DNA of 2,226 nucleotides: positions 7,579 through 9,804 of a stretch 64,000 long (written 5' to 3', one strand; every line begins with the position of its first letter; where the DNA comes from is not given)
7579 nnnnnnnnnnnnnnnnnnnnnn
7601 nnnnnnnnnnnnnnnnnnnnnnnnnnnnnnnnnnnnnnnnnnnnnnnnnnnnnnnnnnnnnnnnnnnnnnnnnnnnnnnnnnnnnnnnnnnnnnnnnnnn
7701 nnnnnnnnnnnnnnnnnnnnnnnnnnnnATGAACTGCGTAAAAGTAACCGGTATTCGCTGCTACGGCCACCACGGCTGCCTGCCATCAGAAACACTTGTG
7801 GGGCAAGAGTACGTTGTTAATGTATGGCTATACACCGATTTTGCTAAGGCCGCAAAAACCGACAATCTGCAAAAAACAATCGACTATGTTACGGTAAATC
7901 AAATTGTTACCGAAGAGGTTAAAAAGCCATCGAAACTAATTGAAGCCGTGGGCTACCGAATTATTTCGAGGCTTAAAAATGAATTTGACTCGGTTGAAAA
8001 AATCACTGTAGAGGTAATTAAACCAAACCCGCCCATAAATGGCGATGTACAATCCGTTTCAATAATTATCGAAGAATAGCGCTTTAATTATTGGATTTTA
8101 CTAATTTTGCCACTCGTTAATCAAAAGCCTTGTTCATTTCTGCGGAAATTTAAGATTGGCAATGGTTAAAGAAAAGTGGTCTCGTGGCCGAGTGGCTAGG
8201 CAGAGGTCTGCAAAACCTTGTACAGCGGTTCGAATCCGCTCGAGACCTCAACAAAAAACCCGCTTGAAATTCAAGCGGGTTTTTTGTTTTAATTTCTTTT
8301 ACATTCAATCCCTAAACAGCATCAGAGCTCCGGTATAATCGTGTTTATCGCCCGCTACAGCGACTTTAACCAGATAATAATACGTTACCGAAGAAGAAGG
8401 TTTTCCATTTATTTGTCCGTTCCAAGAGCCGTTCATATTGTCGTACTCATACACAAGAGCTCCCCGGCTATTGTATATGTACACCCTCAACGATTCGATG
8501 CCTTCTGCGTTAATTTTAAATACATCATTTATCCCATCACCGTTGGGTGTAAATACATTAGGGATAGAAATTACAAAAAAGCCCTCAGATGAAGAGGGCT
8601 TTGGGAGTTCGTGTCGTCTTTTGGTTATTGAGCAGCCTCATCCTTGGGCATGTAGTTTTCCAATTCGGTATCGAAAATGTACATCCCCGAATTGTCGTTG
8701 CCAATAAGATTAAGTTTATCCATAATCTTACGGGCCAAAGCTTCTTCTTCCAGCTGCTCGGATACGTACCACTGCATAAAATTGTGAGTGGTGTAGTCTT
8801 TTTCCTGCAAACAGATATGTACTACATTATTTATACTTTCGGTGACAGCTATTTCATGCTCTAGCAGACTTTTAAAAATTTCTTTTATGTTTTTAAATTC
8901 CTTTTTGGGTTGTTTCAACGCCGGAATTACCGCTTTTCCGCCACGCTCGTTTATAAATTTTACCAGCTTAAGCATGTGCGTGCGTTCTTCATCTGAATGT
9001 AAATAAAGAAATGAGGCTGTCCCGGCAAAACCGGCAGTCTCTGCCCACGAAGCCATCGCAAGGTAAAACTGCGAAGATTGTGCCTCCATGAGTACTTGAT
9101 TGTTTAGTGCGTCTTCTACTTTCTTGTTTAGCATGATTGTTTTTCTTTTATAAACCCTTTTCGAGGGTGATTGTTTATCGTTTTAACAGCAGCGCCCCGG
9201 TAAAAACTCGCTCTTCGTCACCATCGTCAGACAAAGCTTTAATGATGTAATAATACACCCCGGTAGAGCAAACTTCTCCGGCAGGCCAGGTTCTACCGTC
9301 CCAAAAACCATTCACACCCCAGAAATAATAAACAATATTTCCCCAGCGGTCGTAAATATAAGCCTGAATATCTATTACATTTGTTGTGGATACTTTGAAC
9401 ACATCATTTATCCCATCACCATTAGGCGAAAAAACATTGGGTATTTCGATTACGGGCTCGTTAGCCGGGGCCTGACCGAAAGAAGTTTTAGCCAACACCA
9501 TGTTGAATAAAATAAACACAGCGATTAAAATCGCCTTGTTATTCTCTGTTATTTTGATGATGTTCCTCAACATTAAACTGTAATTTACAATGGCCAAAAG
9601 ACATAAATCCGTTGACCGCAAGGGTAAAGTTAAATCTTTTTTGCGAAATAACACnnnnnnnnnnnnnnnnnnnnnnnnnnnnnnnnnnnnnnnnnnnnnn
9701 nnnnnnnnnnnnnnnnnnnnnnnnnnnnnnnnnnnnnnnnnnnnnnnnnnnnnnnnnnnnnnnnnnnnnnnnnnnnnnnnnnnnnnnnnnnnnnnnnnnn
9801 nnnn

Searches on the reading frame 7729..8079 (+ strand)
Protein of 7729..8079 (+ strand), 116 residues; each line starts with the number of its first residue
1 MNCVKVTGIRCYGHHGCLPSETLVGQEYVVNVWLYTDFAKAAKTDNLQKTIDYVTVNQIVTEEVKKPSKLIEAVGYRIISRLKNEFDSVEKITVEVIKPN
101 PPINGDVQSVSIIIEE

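Call 9: search_protein_families(library=pfam, proteins=[window:7729-8079:+], max_evalue=0.01)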
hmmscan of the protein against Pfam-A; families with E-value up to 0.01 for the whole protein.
window:7729-8079:+ (116 aa): 1 family
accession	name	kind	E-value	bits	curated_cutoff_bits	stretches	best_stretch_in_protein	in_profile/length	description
PF02152.23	FolB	-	1.8e-34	119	31.8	1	4-115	1-113/113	Dihydroneopterin aldolase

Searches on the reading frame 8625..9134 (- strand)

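Call 9: search_protein_families(library=pfam, proteins=[window:8625-9134:-], max_evalue=0.01)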
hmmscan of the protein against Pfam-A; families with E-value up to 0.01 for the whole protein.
window:8625-9134:- (169 aa): 2 families
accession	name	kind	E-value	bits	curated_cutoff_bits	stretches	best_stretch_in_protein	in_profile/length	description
PF00210.30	Ferritin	-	7.9e-38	130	24.5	1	8-144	2-142/142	Ferritin-like domain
PF02915.23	Rubrerythrin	-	7.5e-05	23.6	22.8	1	9-100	2-98/137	Rubrerythrin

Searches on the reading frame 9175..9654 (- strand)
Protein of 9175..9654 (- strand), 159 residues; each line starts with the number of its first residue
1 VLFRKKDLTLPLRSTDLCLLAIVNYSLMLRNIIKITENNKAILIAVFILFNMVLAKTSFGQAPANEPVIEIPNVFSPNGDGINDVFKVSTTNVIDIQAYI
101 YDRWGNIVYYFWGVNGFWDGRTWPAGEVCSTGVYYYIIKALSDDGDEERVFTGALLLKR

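Call 9: search_protein_families(library=pfam, proteins=[window:9175-9654:-], max_evalue=0.01)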
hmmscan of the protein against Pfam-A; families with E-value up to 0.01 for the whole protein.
window:9175-9654:- (159 aa): 1 family
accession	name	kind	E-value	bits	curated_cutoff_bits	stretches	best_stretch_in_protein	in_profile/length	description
PF13585.12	CHU_C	-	1.2e-19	70.7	27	1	69-148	1-77/86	CHU_C Type IX secretion signal domain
